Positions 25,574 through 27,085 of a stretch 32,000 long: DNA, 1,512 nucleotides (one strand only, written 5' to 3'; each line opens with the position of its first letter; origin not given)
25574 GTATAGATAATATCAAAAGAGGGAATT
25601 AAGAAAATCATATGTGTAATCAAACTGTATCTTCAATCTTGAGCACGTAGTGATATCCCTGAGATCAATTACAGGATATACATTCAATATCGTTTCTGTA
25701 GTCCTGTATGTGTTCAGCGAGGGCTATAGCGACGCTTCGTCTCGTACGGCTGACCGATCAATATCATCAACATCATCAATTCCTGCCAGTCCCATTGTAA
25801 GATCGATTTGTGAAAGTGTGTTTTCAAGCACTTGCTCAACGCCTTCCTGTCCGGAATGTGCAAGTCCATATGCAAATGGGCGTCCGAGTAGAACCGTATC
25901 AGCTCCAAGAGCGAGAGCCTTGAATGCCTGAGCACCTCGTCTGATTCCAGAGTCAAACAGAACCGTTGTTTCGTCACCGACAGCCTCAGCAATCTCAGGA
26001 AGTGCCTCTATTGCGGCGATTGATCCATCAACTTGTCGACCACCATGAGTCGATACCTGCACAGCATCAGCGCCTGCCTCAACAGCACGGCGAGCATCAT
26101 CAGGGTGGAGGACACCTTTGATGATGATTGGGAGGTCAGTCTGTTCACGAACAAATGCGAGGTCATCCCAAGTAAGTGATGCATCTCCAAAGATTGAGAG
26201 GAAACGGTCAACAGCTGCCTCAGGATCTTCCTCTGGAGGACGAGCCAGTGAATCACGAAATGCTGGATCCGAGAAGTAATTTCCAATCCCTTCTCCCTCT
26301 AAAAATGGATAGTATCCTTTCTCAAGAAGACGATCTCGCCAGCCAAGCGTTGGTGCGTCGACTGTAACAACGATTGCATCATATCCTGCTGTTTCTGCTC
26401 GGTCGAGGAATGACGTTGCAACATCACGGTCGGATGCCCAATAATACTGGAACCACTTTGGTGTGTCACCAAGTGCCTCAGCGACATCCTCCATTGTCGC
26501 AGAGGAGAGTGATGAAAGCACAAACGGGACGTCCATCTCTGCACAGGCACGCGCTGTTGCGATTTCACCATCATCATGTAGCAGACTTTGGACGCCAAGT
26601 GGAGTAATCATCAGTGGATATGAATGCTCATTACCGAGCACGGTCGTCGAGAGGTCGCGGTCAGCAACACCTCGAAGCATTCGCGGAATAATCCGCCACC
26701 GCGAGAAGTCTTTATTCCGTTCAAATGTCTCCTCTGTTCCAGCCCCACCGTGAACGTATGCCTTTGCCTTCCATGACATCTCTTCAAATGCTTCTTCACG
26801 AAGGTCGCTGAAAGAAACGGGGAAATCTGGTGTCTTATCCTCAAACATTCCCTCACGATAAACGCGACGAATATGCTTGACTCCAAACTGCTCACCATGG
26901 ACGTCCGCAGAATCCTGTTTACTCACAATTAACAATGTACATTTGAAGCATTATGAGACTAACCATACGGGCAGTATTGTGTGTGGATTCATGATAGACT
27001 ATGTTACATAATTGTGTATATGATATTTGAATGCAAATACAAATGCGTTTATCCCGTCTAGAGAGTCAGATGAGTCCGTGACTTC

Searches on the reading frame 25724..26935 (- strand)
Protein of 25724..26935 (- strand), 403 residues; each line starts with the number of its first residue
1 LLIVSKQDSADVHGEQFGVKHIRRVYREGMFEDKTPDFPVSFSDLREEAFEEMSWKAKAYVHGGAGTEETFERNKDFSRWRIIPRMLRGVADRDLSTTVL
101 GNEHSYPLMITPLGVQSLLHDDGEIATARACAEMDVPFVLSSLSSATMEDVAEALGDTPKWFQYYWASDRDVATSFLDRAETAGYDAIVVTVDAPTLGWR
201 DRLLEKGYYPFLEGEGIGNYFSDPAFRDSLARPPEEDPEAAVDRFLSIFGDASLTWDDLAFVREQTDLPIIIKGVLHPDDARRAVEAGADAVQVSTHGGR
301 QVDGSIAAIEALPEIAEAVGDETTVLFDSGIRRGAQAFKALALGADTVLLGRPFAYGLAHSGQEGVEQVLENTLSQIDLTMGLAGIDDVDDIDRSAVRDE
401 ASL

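Call 8: search_protein_families(library=pfam, proteins=[window:25724-26935:-], max_evalue=0.01)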
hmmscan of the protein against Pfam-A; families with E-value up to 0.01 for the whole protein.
window:25724-26935:- (403 aa): 4 families
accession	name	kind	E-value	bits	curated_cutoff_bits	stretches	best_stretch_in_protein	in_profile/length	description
PF01070.24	FMN_dh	-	2.9e-125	418.4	24.9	1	51-398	3-349/350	FMN-dependent dehydrogenase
PF00478.31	IMPDH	-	9.3e-08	31.9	25.6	1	255-355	132-240/345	IMP dehydrogenase / GMP reductase domain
PF05690.20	ThiG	-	1.3e-06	28.4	23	0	258-296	166-205/247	Thiazole biosynthesis protein ThiG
PF00977.27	His_biosynth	-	0.0058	16.5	23.6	0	307-351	60-102/228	Histidine biosynthesis protein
